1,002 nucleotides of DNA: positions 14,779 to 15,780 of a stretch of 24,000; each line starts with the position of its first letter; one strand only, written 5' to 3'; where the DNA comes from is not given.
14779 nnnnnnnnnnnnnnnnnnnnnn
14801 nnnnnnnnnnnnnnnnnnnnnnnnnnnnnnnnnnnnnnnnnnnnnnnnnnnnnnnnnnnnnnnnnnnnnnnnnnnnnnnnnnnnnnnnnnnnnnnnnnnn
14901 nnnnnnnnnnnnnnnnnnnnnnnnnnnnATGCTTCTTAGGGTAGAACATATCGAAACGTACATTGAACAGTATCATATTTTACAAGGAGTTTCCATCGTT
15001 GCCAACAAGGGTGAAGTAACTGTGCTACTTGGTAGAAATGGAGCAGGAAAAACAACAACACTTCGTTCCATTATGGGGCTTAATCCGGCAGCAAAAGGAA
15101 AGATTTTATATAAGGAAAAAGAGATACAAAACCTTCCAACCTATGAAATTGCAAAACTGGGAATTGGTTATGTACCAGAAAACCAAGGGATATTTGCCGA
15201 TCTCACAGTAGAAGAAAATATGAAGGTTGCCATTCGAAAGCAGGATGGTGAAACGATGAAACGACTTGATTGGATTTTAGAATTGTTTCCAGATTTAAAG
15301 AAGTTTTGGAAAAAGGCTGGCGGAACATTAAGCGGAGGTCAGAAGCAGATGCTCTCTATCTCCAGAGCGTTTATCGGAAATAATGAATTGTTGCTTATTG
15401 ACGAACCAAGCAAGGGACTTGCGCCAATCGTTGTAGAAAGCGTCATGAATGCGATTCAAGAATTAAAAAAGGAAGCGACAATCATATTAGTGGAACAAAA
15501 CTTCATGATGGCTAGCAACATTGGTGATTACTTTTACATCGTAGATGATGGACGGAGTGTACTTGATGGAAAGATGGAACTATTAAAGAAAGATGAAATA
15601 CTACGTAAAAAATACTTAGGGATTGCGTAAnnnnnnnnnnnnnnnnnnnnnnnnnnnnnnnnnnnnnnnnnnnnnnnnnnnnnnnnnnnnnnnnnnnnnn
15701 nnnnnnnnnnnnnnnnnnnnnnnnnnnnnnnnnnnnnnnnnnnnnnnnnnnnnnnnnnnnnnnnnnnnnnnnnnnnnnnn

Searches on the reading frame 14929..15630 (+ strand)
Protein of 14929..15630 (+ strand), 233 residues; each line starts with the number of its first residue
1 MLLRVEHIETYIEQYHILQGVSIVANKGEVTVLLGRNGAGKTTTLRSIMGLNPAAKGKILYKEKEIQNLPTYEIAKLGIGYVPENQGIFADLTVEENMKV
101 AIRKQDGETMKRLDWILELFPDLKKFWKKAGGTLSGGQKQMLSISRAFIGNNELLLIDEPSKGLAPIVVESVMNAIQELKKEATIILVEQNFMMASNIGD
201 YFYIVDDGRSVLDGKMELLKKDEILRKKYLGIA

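Call 5: search_protein_families(library=pfam, proteins=[window:14929-15630:+])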
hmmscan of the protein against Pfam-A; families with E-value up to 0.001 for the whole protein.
window:14929-15630:+ (233 aa): 4 families
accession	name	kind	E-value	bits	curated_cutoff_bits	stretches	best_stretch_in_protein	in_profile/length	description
PF00005.33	ABC_tran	-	2.5e-30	106.3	25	1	18-161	1-136/137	ABC transporter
PF13304.12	AAA_21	-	1.1e-07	32.6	27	0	134-187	238-295/304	AAA domain, putative AbiEii toxin, Type IV TA system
PF02463.25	SMC_N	-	1.4e-05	25.1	40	1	25-196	21-203/220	RecF/RecN/SMC N terminal domain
PF25199.1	nSTAND_NTPase5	-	0.00078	19.7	34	0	25-69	38-83/145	Novel STAND NTPase 5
